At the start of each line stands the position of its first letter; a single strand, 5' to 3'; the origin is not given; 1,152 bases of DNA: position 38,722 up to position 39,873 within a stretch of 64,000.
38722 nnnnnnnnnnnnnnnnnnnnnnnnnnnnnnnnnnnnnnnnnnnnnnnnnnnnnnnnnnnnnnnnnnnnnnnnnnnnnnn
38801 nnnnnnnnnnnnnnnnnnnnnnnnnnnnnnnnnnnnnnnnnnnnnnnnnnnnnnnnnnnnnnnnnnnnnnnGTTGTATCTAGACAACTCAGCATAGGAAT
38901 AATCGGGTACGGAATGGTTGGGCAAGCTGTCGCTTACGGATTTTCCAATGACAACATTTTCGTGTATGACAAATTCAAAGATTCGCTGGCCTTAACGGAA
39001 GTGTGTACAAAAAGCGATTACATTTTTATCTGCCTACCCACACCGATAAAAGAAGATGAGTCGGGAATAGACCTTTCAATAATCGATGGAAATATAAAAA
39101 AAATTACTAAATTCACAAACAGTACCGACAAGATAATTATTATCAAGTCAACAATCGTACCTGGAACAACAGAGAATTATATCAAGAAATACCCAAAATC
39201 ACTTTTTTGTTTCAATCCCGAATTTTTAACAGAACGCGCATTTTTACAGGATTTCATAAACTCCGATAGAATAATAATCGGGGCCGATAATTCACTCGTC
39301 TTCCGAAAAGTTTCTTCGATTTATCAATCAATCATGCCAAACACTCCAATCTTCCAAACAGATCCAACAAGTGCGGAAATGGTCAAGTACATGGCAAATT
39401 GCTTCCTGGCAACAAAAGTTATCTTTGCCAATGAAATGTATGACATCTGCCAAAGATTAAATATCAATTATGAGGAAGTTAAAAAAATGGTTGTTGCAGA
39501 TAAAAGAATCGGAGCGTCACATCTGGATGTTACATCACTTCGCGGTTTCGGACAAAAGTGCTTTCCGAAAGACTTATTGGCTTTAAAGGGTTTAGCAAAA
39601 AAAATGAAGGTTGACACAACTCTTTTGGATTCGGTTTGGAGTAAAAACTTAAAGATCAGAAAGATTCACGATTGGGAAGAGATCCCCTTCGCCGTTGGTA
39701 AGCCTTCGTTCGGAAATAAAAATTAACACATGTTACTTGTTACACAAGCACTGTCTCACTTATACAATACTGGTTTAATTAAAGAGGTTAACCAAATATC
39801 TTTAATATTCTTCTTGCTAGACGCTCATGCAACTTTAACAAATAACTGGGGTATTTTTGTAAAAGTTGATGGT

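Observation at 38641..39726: LexA-type DNA-binding domain fused to a truncated UDP-glucose/GDP-mannose-dehydrogenase-like NAD-binding domain, embedded in the heat-shock operon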

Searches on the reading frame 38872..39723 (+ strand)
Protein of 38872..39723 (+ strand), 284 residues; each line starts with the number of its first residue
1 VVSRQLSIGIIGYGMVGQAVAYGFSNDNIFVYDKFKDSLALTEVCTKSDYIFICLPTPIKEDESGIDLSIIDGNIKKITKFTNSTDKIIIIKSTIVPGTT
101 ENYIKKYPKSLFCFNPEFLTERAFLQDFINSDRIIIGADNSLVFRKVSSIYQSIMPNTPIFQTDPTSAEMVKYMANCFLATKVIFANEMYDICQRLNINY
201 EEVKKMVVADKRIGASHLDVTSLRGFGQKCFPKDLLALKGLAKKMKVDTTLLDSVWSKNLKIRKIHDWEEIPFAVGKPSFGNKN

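Call 15: search_protein_representatives(protein=window:38872-39723:+)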
Query: 284 residues. Proteins with E-value up to 0.001 (for the whole library): 15780; up to 1e-10: 8631; up to 1e-30: 754. The best 150 are listed.
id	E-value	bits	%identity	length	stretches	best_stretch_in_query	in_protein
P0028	1.2e-137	474.1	74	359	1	6-283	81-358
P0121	9.1e-112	389.2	53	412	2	7-275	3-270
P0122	1.2e-97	342.9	58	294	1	8-275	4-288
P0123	1.6e-81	290.1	52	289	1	5-276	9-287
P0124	5.0e-81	288.4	53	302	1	7-275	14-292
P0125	7.8e-76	271.4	50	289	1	7-274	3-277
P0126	1.1e-74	267.6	56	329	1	7-232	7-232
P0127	2.9e-73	263.0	54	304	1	7-274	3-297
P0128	2.5e-72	259.9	49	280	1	7-275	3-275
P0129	1.6e-68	247.4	47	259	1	7-264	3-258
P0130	1.2e-67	244.5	48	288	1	7-277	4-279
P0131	1.4e-67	244.4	48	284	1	7-276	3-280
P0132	4.4e-65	236.1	44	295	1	5-278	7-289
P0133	5.4e-65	235.8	58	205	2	144-277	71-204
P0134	3.3e-64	233.3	46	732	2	7-236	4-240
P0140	3.1e-60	220.2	41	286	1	7-275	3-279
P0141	3.9e-60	219.9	48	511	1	6-270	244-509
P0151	3.4e-57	210.3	45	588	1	7-269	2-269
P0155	3.9e-56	206.8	47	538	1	4-264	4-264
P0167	1.5e-54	201.5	38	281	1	7-271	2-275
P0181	2.1e-52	194.6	39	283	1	7-283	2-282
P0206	6.3e-50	186.4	47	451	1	4-252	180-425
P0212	8.0e-49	182.8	30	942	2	33-257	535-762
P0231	8.2e-48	179.5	40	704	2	7-271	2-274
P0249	7.1e-47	176.4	39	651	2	7-244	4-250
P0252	1.2e-46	175.6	42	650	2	7-231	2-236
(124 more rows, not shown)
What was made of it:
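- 754 clusters (at 50% identity) reach E<1e-30, and most of the top 150 hits are 250-310 aa long (call 15).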

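Call 17: search_protein_families(library=phrogs, proteins=[window:38872-39723:+], max_evalue=0.001)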
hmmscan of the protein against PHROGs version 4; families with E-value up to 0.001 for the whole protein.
window:38872-39723:+ (284 aa): 1 family
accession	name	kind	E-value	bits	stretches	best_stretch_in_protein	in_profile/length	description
phrog_9148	-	other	1.2e-52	180.2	1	41-260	70-292/382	UDP-glucose dehydrogenase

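Call 18: search_dna_similar(query=window:38872-39723:+, collection=phages, mode=protein, max_rows=30)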
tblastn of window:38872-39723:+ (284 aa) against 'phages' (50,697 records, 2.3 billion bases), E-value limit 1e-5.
Records with a match: 32; places in all: 33; records where one place covers at least 80% of the query: 2.
Best place of each record, by identity: <60% 32.
By first word of the organism name: Synechococcus 4; Listeria 3; Bacteriophage 3; Pseudomonas 2; Aphanizomenon 2; Vibrio 2; Prochlorococcus 2; Bacillus 2; Staphylococcus 2; Acinetobacter 2; and 7 more.
By host as written in the record: - 11; Synechococcus sp. WH8109 3; Vibrio cholerae O1 El Tor 2; Prochlorococcus sp. MIT9515 2; Bacillus subtilis W-23-S(r); Bacillus licheniformis ATCC 9945a 2; Listeria monocytogenes 2; Staphylococcus aureus 2; Pseudomonas syringae pv. actinidiae (CFBP 7286) 1; and 7 more.
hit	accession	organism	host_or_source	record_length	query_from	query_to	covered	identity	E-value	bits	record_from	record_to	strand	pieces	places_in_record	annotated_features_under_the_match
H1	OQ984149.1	Phage C48C1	-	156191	6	284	98%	29.9%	2e-23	105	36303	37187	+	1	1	UDP-glucose dehydrogenase | DNA repair protein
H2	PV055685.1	Pseudomonas phage QdP_Psa3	Pseudomonas syringae pv. actinidiae ...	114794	5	276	96%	27.0%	6e-14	77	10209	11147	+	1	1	UDP-glucose dehydrogenase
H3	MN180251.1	Wolbachia phage WO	Wolbachia sp. wMel_KL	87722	97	259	57%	41.7%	5e-22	101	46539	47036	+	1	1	UDP-glucose 6-dehydrogenase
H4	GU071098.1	Synechococcus phage S-SSM7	Synechococcus sp. WH8109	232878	34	232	70%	31.6%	7e-14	77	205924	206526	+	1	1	hypothetical protein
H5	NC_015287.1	Synechococcus phage S-SSM7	Synechococcus sp. WH8109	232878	34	232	70%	31.6%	7e-14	77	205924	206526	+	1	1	UDP-glucose dehydrogenase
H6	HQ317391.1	Cyanophage S-SSM6a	Synechococcus sp. WH8109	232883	34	232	70%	31.6%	7e-14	77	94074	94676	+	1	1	UDP-glucose 6-dehydrogenase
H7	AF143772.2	Mycobacterium avium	-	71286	48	232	65%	33.3%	1e-21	100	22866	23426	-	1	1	gdhgA: GdhgA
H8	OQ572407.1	Pseudomonas phage Y5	Pseudomonas aeruginosa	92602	48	259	75%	29.0%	2e-10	67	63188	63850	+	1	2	record has no annotation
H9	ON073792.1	Aphanizomenon phage Yong-DA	Aphanizomenon flos-aquae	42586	40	232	68%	31.5%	5e-19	92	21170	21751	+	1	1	UDP-glucose 6-dehydrogenase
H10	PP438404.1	Aphanizomenon phage Afl-JY11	Aphanizomenon flos-aquae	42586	40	232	68%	31.5%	5e-19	92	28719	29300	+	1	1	UDP-glucose dehydrogenase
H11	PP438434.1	Planktothrix phage Pag-JY44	Planktothrix agardhii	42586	40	232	68%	31.5%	5e-19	92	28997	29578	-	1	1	UDP-glucose dehydrogenase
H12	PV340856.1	Synechococcus phage Sf-FS3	Synechococcus sp. WH8102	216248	43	232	67%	30.6%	2e-10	67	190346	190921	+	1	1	UDP-glucose 6-dehydrogenase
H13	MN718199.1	Vibrio phage vB_VchM_Kuja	Vibrio cholerae O1 El Tor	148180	6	232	80%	25.5%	2e-13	76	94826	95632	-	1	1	UDP-glucose 6-dehydrogenase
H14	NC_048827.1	Vibrio phage vB_VchM_Kuja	Vibrio cholerae O1 El Tor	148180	6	232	80%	25.5%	2e-13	76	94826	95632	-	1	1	UDP-glucose dehydrogenase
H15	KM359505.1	Prochlorococcus phage P-TIM68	Prochlorococcus sp. MIT9515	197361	3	219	76%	26.2%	2e-9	64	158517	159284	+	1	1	hypothetical protein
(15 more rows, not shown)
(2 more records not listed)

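Call 28: search_protein_families(library=pfam, proteins=[P0121, P0134, P0141, P0151, P0155, P0206, P0212, P0231, P0249, P0252], max_evalue=0.0001)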
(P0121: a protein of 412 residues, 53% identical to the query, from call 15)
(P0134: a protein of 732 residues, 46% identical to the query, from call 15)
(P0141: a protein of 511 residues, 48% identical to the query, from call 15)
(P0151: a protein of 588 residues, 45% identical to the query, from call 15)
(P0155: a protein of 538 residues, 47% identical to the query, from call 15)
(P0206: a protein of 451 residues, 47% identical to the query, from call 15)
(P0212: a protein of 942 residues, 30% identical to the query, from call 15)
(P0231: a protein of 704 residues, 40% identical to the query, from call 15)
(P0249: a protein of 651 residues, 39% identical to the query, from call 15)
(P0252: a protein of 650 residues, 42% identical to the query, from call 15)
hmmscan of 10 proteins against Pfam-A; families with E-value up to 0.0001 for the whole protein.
P0121 (412 aa): 2 families
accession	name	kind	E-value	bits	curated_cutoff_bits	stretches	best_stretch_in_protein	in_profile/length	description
PF00984.24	UDPG_MGDP_dh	-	2.7e-33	114.4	25.4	1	162-254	2-92/94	UDP-glucose/GDP-mannose dehydrogenase family, central domain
PF03721.20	UDPG_MGDP_dh_N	-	1.6e-20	73.9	27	1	36-140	68-182/187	UDP-glucose/GDP-mannose dehydrogenase family, NAD binding domain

P0134 (732 aa): 4 families
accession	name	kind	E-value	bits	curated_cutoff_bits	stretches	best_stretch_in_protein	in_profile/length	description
PF00984.24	UDPG_MGDP_dh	-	1.3e-23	83.3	25.4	1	168-246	2-75/94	UDP-glucose/GDP-mannose dehydrogenase family, central domain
PF03721.20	UDPG_MGDP_dh_N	-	1.3e-18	67.7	27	1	40-144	69-179/187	UDP-glucose/GDP-mannose dehydrogenase family, NAD binding domain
PF14890.11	Intein_splicing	-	2.7e-18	66.7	35.8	1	255-681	12-153/155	Intein splicing domain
PF14528.11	LAGLIDADG_3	-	2.3e-13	50.6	22.5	1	533-611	4-78/82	LAGLIDADG-like domain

P0141 (511 aa): 4 families
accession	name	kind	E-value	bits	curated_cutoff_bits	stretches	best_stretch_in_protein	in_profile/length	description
PF00483.29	NTP_transferase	-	6.4e-36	124.6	21.2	1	2-233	1-239/245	Nucleotidyl transferase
PF03721.20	UDPG_MGDP_dh_N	-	3.4e-25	89.2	27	1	286-381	75-181/187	UDP-glucose/GDP-mannose dehydrogenase family, NAD binding domain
PF00984.24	UDPG_MGDP_dh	-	2.5e-24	85.6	25.4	1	403-498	2-92/94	UDP-glucose/GDP-mannose dehydrogenase family, central domain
PF12804.13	NTP_transf_3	-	1e-07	32.7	27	1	3-128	1-119/160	MobA-like NTP transferase domain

P0151 (588 aa): 7 families
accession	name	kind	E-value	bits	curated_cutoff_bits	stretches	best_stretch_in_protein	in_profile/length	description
PF01370.27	Epimerase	-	7.5e-31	107.8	20.9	1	286-516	1-237/240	NAD dependent epimerase/dehydratase family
PF16363.11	GDP_Man_Dehyd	-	1e-25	91.4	27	1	287-531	1-260/332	GDP-mannose 4,6 dehydratase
PF00984.24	UDPG_MGDP_dh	-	1.1e-22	80.4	25.4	1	164-259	2-92/94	UDP-glucose/GDP-mannose dehydrogenase family, central domain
PF03721.20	UDPG_MGDP_dh_N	-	3.7e-22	79.3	27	1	36-146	65-186/187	UDP-glucose/GDP-mannose dehydrogenase family, NAD binding domain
PF01073.25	3Beta_HSD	-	9.2e-13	48.3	22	1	287-409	1-122/280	3-beta hydroxysteroid dehydrogenase/isomerase family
PF02719.21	Polysacc_synt_2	-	1.7e-10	41.1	20.2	1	286-556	1-278/293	Polysaccharide biosynthesis protein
PF07993.18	NAD_binding_4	-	3.4e-05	23.5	20.1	0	288-310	1-23/258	Male sterility protein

P0155 (538 aa): 5 families
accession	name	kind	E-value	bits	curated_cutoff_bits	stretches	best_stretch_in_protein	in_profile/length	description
PF00535.33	Glycos_transf_2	-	3.7e-31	108.7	23.3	1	272-432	1-164/168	Glycosyl transferase family 2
PF00984.24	UDPG_MGDP_dh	-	2.2e-26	92.2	25.4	1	165-260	2-93/94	UDP-glucose/GDP-mannose dehydrogenase family, central domain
PF03721.20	UDPG_MGDP_dh_N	-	2.7e-19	69.9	27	1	47-143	72-181/187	UDP-glucose/GDP-mannose dehydrogenase family, NAD binding domain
PF10111.15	Glyco_tranf_2_2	-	3.7e-15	56.6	27.3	1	273-476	2-221/276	Glycosyltransferase like family 2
PF13641.12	Glyco_tranf_2_3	-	5.2e-14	53.3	27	1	271-390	3-126/230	Glycosyltransferase like family 2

P0206 (451 aa): 3 families
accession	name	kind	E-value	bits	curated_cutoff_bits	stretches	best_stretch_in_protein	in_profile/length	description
PF01583.26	APS_kinase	-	1.3e-56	191.3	21.1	1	5-153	1-152/152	Adenylylsulphate kinase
PF00984.24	UDPG_MGDP_dh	-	1.6e-25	89.5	25.4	1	338-433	2-93/94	UDP-glucose/GDP-mannose dehydrogenase family, central domain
PF03721.20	UDPG_MGDP_dh_N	-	6.3e-21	75.2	27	1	220-316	72-181/187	UDP-glucose/GDP-mannose dehydrogenase family, NAD binding domain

P0212 (942 aa): 13 families
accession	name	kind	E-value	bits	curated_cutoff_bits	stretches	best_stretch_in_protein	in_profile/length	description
PF03721.20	UDPG_MGDP_dh_N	-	1e-99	332.1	27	2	477-654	2-182/187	UDP-glucose/GDP-mannose dehydrogenase family, NAD binding domain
PF03720.21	UDPG_MGDP_dh_C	-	1.9e-68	227.8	30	2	318-417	1-102/103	UDP-glucose/GDP-mannose dehydrogenase family, UDP binding domain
PF00984.24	UDPG_MGDP_dh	-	5.4e-68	225.6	25.4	2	203-295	1-93/94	UDP-glucose/GDP-mannose dehydrogenase family, central domain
PF07992.20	Pyr_redox_2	-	2.6e-11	43.9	26.1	1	445-508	106-175/291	Pyridine nucleotide-disulphide oxidoreductase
PF02558.23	ApbA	-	2.8e-10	40.4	22.2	0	478-557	1-74/150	Ketopantoate reductase PanE/ApbA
PF01210.29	NAD_Gly3P_dh_N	-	5e-10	40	23.1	0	477-617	1-126/158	NAD-dependent glycerol-3-phosphate dehydrogenase N-terminus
PF03807.23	F420_oxidored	-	6.5e-10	39.9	21.6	0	477-558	1-68/94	NADP oxidoreductase coenzyme F420-dependent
PF00070.33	Pyr_redox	-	1.5e-07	32.3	22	0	3-32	1-30/82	Pyridine nucleotide-disulphide oxidoreductase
PF02737.24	3HCDH_N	-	2.1e-07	31.4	22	0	477-553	1-82/180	3-hydroxyacyl-CoA dehydrogenase, NAD binding domain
PF13450.12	NAD_binding_8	-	8.4e-07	29.6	21.9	0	480-506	1-27/68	NAD(P)-binding Rossmann-like domain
PF01266.30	DAO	-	5.9e-06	26.5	27.9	0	478-506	2-30/353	FAD dependent oxidoreductase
PF01262.27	AlaDh_PNT_C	-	3e-05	24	23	0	471-510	24-63/214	Alanine dehydrogenase/PNT, C-terminal domain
PF02826.25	2-Hacid_dh_C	-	4.7e-05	23.3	25.1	0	459-510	19-71/178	D-isomer specific 2-hydroxyacid dehydrogenase, NAD binding domain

P0231 (704 aa): 4 families
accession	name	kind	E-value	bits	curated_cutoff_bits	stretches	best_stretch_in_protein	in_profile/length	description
PF00984.24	UDPG_MGDP_dh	-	2.1e-21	76.2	25.4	1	166-242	1-73/94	UDP-glucose/GDP-mannose dehydrogenase family, central domain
PF03721.20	UDPG_MGDP_dh_N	-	3.7e-20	72.7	27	1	34-148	66-185/187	UDP-glucose/GDP-mannose dehydrogenase family, NAD binding domain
PF14890.11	Intein_splicing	-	2.7e-13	50.4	35.8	1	252-665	11-155/155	Intein splicing domain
PF14528.11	LAGLIDADG_3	-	2.9e-11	43.9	22.5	0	511-560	3-51/82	LAGLIDADG-like domain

P0249 (651 aa): 6 families
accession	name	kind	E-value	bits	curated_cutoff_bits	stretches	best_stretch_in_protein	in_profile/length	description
PF03721.20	UDPG_MGDP_dh_N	-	7e-21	75.1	27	1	39-150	69-185/187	UDP-glucose/GDP-mannose dehydrogenase family, NAD binding domain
PF00984.24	UDPG_MGDP_dh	-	7.9e-20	71.2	25.4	1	169-245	2-74/94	UDP-glucose/GDP-mannose dehydrogenase family, central domain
PF14528.11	LAGLIDADG_3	-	1.3e-13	51.4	22.5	1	464-532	5-76/82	LAGLIDADG-like domain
PF14890.11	Intein_splicing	-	3.7e-08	33.8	35.8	1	247-599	78-155/155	Intein splicing domain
PF14527.11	LAGLIDADG_WhiA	-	6.2e-07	29.9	23.2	0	463-551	2-88/93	WhiA LAGLIDADG-like domain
PF13403.11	Hint_2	-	7.3e-05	23.6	28.4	0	234-286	2-54/147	Hint domain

P0252 (650 aa): 4 families
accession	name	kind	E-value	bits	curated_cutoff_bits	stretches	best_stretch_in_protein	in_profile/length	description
PF03721.20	UDPG_MGDP_dh_N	-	9.7e-19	68.1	27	1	38-145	66-181/187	UDP-glucose/GDP-mannose dehydrogenase family, NAD binding domain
PF00984.24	UDPG_MGDP_dh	-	5.5e-16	58.9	25.4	1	167-236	2-64/94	UDP-glucose/GDP-mannose dehydrogenase family, central domain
PF14528.11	LAGLIDADG_3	-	5.1e-14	52.7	22.5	1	459-537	4-80/82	LAGLIDADG-like domain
PF14890.11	Intein_splicing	-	6.7e-12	45.9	35.8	1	268-601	36-155/155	Intein splicing domain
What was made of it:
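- Natural fusions of the short form exist with NTP_transferase, NAD epimerase/dehydratase, GT2 and APS kinase (call 28).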

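Call 67: list_cluster_members(proteins=[P0122, P0123, P0125, P0128, P0132, P0140, P0141, P0155, P0167, P0181])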
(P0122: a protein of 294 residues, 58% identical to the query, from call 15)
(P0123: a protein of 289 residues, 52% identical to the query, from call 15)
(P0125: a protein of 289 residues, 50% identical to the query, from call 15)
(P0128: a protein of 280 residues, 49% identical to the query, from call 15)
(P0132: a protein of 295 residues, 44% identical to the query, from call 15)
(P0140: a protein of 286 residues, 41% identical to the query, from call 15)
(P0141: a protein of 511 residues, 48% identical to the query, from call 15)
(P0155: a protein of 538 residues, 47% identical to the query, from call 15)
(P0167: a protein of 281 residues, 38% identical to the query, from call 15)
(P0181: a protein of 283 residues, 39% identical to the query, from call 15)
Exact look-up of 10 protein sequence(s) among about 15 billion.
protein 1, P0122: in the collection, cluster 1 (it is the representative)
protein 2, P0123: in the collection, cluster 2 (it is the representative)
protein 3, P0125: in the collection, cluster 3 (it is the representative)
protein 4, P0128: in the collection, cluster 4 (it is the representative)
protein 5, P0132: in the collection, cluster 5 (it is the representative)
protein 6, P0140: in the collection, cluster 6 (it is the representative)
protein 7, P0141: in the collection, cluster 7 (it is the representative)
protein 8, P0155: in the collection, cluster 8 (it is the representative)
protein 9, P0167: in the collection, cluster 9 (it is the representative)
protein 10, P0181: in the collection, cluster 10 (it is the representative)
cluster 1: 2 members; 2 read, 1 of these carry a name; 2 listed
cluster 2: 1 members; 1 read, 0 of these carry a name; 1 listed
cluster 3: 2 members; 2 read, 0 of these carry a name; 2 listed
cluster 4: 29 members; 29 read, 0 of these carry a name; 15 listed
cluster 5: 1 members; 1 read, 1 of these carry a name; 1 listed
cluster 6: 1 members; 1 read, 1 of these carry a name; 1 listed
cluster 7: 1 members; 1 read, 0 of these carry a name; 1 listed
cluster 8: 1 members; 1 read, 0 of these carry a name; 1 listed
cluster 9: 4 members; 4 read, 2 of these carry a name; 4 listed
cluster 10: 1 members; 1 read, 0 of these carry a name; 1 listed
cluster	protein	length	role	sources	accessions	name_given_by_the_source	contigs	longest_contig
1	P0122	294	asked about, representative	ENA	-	-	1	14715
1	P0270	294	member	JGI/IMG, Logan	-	UDPglucose 6-dehydrogenase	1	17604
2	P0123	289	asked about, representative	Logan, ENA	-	-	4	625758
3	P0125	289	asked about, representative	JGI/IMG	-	-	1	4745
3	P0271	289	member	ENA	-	-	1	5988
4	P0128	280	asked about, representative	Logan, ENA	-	-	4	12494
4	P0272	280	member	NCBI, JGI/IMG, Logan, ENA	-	-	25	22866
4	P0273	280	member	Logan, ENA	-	-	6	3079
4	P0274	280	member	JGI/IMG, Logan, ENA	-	-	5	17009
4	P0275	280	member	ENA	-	-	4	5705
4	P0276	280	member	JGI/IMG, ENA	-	-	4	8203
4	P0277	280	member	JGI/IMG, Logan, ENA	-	-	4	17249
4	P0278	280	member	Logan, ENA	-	-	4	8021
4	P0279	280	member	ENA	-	-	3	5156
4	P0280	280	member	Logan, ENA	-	-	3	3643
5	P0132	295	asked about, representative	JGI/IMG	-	UDPglucose 6-dehydrogenase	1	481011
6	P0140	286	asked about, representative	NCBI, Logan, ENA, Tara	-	strand:- start:890 stop:1750 length:861 start_codon:yes stop_codon:yes gene_type:complete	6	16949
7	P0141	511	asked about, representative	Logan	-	-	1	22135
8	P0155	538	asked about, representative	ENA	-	-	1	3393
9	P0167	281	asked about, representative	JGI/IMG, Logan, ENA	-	UDPglucose 6-dehydrogenase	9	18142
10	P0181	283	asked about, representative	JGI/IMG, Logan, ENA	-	-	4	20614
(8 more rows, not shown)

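Call 69: find_related_loci(query=A3, collection=metagenome_contigs, flank=6000)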
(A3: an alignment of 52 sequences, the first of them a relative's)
Query A3 (289 aa) in metagenome_contigs; peptide patterns used: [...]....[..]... (x = any residue, [..] = any of these).
600 stretches matched a pattern (row limit reached: there are more); 588 encode a relative of the query (tblastn E <= 1e-3); the best 80 are kept; 80 distinct loci.
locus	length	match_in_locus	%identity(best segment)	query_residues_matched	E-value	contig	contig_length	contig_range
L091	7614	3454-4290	72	11-289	2e-141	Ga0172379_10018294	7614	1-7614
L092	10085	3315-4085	45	22-285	3e-73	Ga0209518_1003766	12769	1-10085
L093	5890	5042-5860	40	12-282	5e-60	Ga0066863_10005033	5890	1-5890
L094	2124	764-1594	37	12-282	3e-58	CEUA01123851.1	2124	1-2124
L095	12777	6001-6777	40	23-282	3e-57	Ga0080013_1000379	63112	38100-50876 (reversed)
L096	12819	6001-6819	38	12-282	2e-56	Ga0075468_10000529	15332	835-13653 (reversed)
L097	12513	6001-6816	37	11-282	3e-56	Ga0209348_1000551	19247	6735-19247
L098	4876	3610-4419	39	12-282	1e-55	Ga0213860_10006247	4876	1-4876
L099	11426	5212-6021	42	7-282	4e-55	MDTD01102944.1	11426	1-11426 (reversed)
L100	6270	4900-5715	38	11-285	4e-54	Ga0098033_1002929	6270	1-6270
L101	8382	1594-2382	38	11-279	3e-52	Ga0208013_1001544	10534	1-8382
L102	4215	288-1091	39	11-282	5e-52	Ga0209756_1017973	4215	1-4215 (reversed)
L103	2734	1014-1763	38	39-282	4e-52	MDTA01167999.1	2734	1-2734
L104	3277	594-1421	38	11-282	6e-51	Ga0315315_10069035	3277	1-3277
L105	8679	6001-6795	39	12-282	8e-51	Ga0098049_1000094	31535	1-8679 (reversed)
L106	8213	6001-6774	40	12-279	1e-50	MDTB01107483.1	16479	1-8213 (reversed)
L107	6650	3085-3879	37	12-282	8e-51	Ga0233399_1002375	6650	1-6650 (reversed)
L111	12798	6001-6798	38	12-282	7e-55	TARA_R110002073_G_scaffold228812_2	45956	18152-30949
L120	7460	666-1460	34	12-277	2e-39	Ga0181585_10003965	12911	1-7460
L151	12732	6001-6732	33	12-256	5e-34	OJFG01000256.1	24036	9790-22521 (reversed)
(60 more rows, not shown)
